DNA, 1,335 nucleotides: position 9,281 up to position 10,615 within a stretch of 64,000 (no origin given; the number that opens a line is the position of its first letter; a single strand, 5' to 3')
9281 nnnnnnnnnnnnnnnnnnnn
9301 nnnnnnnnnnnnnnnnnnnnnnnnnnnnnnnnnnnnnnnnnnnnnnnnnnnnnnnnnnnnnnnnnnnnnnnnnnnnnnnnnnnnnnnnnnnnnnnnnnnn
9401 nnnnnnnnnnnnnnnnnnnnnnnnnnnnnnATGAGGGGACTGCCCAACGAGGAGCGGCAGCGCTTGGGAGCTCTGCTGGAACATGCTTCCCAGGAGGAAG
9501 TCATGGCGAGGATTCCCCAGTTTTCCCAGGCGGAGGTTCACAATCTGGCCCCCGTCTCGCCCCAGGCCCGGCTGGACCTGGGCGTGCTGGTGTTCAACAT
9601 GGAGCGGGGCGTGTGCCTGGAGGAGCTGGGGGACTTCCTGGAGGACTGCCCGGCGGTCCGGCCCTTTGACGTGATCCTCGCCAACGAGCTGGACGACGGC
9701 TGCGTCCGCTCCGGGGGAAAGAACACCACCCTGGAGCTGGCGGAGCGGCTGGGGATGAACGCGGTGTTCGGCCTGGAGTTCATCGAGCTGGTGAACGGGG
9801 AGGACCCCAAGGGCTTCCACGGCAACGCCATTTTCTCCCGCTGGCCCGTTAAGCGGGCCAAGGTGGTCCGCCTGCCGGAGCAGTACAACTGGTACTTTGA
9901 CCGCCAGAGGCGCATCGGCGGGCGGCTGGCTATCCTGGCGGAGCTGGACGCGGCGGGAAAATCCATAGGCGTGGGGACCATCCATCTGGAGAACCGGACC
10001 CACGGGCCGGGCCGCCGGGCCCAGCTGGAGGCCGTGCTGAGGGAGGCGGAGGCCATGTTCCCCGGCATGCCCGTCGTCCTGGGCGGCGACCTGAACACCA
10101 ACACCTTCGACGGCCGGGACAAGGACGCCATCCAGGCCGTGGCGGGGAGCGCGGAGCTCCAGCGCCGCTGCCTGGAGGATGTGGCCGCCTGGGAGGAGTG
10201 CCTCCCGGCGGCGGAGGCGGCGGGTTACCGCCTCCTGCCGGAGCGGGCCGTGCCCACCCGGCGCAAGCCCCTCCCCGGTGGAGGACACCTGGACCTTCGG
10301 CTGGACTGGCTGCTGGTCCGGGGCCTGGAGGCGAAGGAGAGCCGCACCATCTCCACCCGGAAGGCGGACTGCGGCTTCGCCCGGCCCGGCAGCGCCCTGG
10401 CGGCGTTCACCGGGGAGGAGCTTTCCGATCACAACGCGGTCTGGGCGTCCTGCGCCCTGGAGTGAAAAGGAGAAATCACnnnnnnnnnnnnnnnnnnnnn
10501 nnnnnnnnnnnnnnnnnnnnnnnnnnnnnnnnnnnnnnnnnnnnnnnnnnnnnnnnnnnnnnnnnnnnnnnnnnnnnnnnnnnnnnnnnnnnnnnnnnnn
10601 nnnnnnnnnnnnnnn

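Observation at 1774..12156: Candidate undescribed mobile pathway: uptake and re-phosphorylation of inositol phosphates/phosphodiesters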

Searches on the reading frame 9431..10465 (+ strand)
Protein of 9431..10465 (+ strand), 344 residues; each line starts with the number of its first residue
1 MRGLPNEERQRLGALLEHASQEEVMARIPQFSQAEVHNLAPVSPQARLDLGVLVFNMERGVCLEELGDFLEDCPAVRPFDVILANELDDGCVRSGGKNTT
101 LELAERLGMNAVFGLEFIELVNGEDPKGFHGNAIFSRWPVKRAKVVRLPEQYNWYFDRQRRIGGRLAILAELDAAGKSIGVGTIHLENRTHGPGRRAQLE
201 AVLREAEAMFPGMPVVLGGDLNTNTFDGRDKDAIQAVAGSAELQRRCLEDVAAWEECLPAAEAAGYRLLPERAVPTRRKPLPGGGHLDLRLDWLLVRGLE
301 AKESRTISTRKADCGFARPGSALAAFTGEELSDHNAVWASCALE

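Call 4: search_protein_families(library=pfam, proteins=[window:9431-10465:+], max_evalue=0.01)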
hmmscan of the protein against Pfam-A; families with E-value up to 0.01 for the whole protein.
window:9431-10465:+ (344 aa): 1 family
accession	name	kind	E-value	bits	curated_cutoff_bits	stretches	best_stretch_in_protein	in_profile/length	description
PF03372.29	Exo_endo_phos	-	1.1e-07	32.2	24.5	1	63-229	19-162/225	Endonuclease/Exonuclease/phosphatase family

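Call 5: search_protein_families(library=ncbifam, proteins=[window:9431-10465:+], max_evalue=0.01)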
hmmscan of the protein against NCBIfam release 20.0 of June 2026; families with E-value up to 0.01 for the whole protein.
window:9431-10465:+ (344 aa): 0 families

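Call 7: search_solved_structures(query=window:9431-10465:+, max_evalue=1, show_alignments=2)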
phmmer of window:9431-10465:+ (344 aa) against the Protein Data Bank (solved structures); distinct sequences matched with E-value up to 1: 0.

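Call 11: find_homologous_proteins(query=window:9431-10465:+)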
Query window:9431-10465:+ (344 aa): 905 proteins with E <= 0.001 among 8000 candidates; the best 120 are listed.
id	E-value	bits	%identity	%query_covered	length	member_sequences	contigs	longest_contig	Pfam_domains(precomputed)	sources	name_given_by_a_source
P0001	2.5e-229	778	100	100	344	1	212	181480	PF03372.30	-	-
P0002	5.4e-229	777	100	100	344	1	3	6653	PF03372.30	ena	-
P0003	5.9e-229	777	100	100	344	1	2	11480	PF03372.30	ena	-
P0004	5.9e-229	777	100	100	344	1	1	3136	PF03372.30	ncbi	-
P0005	6.3e-229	777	100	100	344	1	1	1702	PF03372.30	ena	-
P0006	7.7e-229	776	100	100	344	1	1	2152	PF03372.30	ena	-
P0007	1.1e-228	776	100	100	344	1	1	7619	PF03372.30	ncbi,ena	-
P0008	1.2e-228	776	100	100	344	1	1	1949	PF03372.30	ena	-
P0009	2.9e-228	774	100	100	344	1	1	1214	PF03372.30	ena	-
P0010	2.9e-228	774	100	100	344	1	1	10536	PF03372.30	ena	-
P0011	3.3e-228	774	99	100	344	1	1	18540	PF03372.30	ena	-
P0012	3.9e-228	774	99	100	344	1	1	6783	PF03372.30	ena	-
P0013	3.9e-228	774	100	100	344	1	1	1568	PF03372.30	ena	-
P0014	6.5e-228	773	99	100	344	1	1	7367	PF03372.30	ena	-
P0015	1.2e-227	772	99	100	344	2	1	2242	PF03372.30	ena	-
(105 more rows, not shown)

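Call 17: find_encoding_contigs(protein=window:9431-10465:+, flank=10000, max_places=8)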
Protein window:9431-10465:+ (344 aa): 24 contigs read that carry it; 6 places shown.
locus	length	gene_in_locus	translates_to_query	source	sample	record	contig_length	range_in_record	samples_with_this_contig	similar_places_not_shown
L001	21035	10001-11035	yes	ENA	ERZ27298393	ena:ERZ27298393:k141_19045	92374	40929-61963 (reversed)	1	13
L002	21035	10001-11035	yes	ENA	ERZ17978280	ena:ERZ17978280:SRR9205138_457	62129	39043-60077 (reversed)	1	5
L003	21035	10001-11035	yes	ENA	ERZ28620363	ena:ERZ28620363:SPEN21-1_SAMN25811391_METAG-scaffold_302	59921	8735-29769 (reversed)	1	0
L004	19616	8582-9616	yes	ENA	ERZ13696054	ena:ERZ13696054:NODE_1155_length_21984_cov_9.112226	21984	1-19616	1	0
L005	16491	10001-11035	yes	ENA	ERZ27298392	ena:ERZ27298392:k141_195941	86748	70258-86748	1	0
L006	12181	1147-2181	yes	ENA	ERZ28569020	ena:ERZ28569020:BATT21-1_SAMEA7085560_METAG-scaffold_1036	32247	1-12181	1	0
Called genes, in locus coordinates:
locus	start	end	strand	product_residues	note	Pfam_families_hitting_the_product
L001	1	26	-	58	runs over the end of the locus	-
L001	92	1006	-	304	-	-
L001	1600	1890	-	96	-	PF10387:DUF2442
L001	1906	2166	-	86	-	PF13711:DUF4160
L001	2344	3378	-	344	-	PF00356:LacI, PF00532:Peripla_BP_1, PF13407:Peripla_BP_4, PF13377:Peripla_BP_3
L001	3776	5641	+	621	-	PF00528:BPD_transp_1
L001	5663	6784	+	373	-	PF00005:ABC_tran, PF13304:AAA_21 (weak), PF08402:TOBE_2 (weak)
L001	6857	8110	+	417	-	PF01547:SBP_bac_1 (faint)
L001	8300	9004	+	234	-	-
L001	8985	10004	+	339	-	PF00356:LacI, PF00532:Peripla_BP_1, PF13407:Peripla_BP_4, PF13377:Peripla_BP_3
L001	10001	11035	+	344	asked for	PF03372:Exo_endo_phos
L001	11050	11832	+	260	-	PF00702:Hydrolase, PF13419:HAD_2, PF13242:Hydrolase_like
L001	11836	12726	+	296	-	PF00294:PfkB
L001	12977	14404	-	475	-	PF19553:DUF6076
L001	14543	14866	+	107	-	PF01978:TrmB (faint), PF13730:HTH_36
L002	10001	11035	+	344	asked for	PF03372:Exo_endo_phos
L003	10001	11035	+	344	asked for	PF03372:Exo_endo_phos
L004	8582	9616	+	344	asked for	PF03372:Exo_endo_phos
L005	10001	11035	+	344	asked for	PF03372:Exo_endo_phos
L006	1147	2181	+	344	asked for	PF03372:Exo_endo_phos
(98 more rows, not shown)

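Call 31: search_protein_representatives(protein=window:9431-10465:+)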
Query: 344 residues. Proteins with E-value up to 0.001 (for the whole library): 1735; up to 1e-10: 720; up to 1e-30: 60. The best 150 are listed.
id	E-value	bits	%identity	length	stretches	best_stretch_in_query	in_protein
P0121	2.7e-147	506.5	67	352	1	1-342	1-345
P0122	5.8e-144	495.6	80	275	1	1-274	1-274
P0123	1.8e-112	392.1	57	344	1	7-342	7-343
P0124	2.1e-108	378.7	56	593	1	1-342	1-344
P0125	1.9e-107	375.5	74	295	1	1-223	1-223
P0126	6.5e-99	347.4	73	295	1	1-210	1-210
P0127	1.0e-94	333.7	48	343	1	1-341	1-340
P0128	5.1e-87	308.3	58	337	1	12-267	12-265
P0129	1.2e-84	300.5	80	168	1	57-220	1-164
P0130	2.2e-82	293.1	44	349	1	9-340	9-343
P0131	9.2e-81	287.8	47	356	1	14-342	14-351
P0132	3.8e-80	285.7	43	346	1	15-343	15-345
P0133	6.7e-80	284.9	68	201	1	148-342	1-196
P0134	7.6e-78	278.2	74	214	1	1-165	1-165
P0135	7.4e-76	271.6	58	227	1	1-226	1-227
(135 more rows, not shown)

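Call 33: predict_structure(alignment_id=A1)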
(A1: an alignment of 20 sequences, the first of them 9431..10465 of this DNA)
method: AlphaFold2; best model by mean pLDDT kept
length: 344 residues; sequences in the alignment: 20
mean_pLDDT: 79.7   pTM: 0.86
mean pLDDT of the five models: 79.7, 76.1, 73.5, 73.6, 71.0
residues with pLDDT >= 90: 103; 70-90: 159; 50-70: 66; < 50: 16
segments of 3 or more residues with pLDDT < 50: 225-232, 328-330
pLDDT, mean of each block of 10 residues (from residue 1): 83 86 88 92 68 79 79 80 89 81 92 91 77 93 90 61 90 91 79 77 96 92 52 57 69 78 93 68 55 90 85 74 63 76 77
secondary structure, 60 per line:
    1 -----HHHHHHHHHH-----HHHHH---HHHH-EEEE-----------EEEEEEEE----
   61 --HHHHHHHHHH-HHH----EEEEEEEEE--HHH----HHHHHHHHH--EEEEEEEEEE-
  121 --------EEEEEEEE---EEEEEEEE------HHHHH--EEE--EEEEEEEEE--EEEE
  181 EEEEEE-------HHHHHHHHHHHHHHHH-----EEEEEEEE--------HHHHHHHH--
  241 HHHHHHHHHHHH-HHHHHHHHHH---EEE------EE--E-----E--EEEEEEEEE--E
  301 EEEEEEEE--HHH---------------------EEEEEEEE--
elements in order: H6-15 H21-25 H29-32 E34-37 E49-56 H63-72 E81-89 H99-107 E110-119 E129-136 E140-147 H154-158 E161-163 E166-174 E177-186 H194-209 E215-222 H231-238 H241-252 H254-263 E267-269 E289-297 E300-308 E335-342

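Call 36: search_solved_structures(query=A3, max_evalue=1, show_alignments=1)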
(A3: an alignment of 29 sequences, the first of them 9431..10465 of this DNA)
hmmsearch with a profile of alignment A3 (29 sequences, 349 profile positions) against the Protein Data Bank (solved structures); distinct sequences matched with E-value up to 1: 28.
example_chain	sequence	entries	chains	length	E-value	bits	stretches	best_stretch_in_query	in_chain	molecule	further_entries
6ca4_A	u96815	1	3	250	2.6e-08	36.2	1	168-225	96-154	Tyrosyl-DNA phosphodiesterase 2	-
4fpv_A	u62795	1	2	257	3.5e-08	35.8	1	168-225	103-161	Tyrosyl-DNA phosphodiesterase 2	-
4f1h_B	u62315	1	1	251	6.6e-08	34.9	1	168-225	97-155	Tyrosyl-DNA phosphodiesterase 2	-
4f1h_A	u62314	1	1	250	7.4e-08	34.8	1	168-225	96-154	Tyrosyl-DNA phosphodiesterase 2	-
5ino_A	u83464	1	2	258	8.5e-08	34.6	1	168-225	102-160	Tyrosyl-DNA phosphodiesterase 2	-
5j3p_A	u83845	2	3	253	9.9e-08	34.4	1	168-225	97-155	Tyrosyl-DNA phosphodiesterase 2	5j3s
5j3z_A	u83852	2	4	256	4.9e-07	32.1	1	168-225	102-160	Tyrosyl-DNA phosphodiesterase 2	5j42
5ht2_A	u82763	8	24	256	5e-07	32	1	168-225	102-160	Tyrosyl-DNA phosphodiesterase 2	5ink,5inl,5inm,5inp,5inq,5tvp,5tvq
4gz2_A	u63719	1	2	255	5e-07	32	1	168-225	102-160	Tyrosyl-DNA phosphodiesterase 2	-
5inn_A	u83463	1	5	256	5e-07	32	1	168-225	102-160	Tyrosyl-DNA phosphodiesterase 2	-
4gyz_A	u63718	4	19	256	5e-07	32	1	168-225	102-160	Tyrosyl-DNA phosphodiesterase 2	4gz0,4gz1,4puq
4ruw_A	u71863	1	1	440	7.9e-06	28.1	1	67-234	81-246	Endonuclease/exonuclease/phosphatase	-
3l1w_A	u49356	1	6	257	7.3e-05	24.9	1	176-240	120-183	Uncharacterized protein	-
2ddr_A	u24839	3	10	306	8e-05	24.8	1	165-238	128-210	Sphingomyelin phosphodiesterase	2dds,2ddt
2uyr_X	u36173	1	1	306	8.7e-05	24.7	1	165-238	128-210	SPHINGOMYELINASE C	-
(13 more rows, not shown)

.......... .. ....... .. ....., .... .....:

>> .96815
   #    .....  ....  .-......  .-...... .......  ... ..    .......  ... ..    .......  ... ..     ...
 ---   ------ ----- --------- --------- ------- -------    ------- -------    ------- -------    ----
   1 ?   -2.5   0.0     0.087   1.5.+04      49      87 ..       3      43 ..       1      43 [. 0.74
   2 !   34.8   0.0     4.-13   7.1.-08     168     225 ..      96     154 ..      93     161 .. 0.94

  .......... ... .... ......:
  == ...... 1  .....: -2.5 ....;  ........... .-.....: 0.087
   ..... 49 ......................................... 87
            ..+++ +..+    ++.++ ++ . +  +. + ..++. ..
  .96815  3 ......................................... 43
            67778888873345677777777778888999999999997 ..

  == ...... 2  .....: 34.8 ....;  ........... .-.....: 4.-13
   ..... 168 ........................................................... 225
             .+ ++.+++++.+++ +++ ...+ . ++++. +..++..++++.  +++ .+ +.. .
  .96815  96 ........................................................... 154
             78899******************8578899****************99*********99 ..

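Call 37: fold_search(model_id=the predicted structure, library=pdb)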
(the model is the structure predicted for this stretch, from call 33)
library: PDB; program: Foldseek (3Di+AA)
matches with E <= 10: 625; with E <= 0.001: 181
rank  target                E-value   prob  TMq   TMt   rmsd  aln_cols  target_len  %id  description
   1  6mal                  9.3e-12  1.00  0.51  0.57  11.1       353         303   17  Structure of human Nocturnin C-terminal domain (released 2018-09-05)
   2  4ruw                  4.4e-11  1.00  0.50  0.45   6.9       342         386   18  The crystal structure of endonuclease/exonuclease/phosphatase from Beutenbergia cavernae DSM 12333 (released 2014-12-24)
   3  4fpv_B                6.5e-11  1.00  0.50  0.65   7.6       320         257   15  Crystal structure of D. rerio TDP2 complexed with single strand DNA product (released 2012-10-31)
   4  6bt2_B                8.3e-11  1.00  0.49  0.60  10.9       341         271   15  Structure of the human Nocturnin catalytic domain with bound sulfate anion (released 2018-05-16)
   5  4gyz_A                1.1e-10  1.00  0.49  0.67   7.6       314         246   15  Mus Musculus Tdp2 Bound to dAMP and Mg2+ (released 2012-10-31)
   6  5j3p_A                1.4e-10  1.00  0.49  0.66   7.7       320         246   13  Crystal structure of the catalytic domain of human tyrosyl DNA phosphodiesterase 2 (released 2016-05-04)
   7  4f1h_A                1.6e-10  1.00  0.49  0.65   7.9       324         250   16  Crystal structure of TDP2 from Danio rerio complexed with a single strand DNA (released 2012-10-31)
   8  4gyz_F                2.3e-10  1.00  0.49  0.66   7.7       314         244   15  Mus Musculus Tdp2 Bound to dAMP and Mg2+ (released 2012-10-31)
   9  3ngn                  2.7e-10  1.00  0.48  0.51  10.1       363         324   12  Crystal structure of the human CNOT6L nuclease domain in complex with AMP (released 2010-07-28)
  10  5j3z_A                2.9e-10  1.00  0.46  0.61   7.3       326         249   16  Crystal structure of m2hTDP2-CAT in complex with a small molecule inhibitor (released 2016-05-04)
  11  6bt1                  2.9e-10  1.00  0.48  0.56  11.6       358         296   16  Structure of the human Nocturnin catalytic domain (released 2018-05-16)
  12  5ino_A                3.1e-10  1.00  0.44  0.58   7.0       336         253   14  Human Tdp2 reaction product (5'-phosphorylated DNA)-Mg2+ complex (released 2016-04-27)
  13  4gz1_A                3.5e-10  1.00  0.46  0.60   7.4       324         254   14  Mus Musculus Tdp2 reaction product (5'-phosphorylated DNA)-Mg2+ complex at 1.5 Angstroms resolution (released 2012-10-31)
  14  3ngo_A                3.7e-10  1.00  0.48  0.49  10.5       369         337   11  Crystal structure of the human CNOT6L nuclease domain in complex with poly(A) DNA (released 2010-07-28)
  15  6bt2_A                4.0e-10  1.00  0.49  0.61  10.3       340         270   16  Structure of the human Nocturnin catalytic domain with bound sulfate anion (released 2018-05-16)
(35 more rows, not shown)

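Call 48: find_related_loci(query=A4, collection=metagenome_contigs, flank=10000)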
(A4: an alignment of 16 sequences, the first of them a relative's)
Query A4 (350 aa) in metagenome_contigs; peptide patterns used: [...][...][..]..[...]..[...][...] (x = any residue, [..] = any of these).
600 stretches matched a pattern (row limit reached: there are more); 259 encode a relative of the query (tblastn E <= 1e-3); the best 80 are kept; 80 distinct loci.
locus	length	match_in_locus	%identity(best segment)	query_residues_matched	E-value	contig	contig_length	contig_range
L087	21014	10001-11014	40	1-339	1e-68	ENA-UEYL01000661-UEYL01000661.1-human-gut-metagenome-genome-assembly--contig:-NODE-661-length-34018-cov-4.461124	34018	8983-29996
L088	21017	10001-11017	40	1-340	9e-69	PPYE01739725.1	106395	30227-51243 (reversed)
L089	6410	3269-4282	40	1-339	2e-68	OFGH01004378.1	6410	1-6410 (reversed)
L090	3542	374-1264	43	50-344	4e-68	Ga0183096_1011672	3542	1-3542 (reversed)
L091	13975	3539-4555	39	1-340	1e-67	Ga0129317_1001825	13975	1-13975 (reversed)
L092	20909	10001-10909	41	44-344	2e-67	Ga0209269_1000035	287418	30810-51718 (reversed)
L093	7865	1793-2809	40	1-340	1e-66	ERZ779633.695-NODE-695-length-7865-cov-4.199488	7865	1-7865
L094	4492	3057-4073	40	1-340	3e-66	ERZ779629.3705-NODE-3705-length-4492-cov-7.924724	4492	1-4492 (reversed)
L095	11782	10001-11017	38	1-340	1e-65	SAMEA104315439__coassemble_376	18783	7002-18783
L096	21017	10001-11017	38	1-340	2e-65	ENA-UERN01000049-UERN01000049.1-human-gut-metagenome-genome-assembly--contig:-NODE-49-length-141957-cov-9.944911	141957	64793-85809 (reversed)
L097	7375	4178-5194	38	1-340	4e-65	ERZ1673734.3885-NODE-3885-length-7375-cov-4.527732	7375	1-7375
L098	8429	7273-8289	38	1-340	4e-65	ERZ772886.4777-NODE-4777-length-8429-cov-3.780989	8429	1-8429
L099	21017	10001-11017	38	1-340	2e-65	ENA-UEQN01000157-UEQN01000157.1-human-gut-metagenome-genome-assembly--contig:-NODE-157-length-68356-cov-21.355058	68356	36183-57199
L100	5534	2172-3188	38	1-340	3e-65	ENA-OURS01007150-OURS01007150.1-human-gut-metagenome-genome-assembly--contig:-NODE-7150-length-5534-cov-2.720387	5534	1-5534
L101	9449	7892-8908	38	1-340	4e-65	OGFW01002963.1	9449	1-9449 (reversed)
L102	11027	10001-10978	37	1-312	1e-64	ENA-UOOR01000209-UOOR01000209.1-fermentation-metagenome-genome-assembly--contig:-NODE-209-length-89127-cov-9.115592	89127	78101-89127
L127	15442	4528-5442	41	37-343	2e-62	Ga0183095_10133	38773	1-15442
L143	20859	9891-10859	39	21-339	1e-58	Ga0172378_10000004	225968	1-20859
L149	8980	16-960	38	33-343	6e-58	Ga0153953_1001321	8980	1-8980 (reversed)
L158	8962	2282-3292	37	1-338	2e-57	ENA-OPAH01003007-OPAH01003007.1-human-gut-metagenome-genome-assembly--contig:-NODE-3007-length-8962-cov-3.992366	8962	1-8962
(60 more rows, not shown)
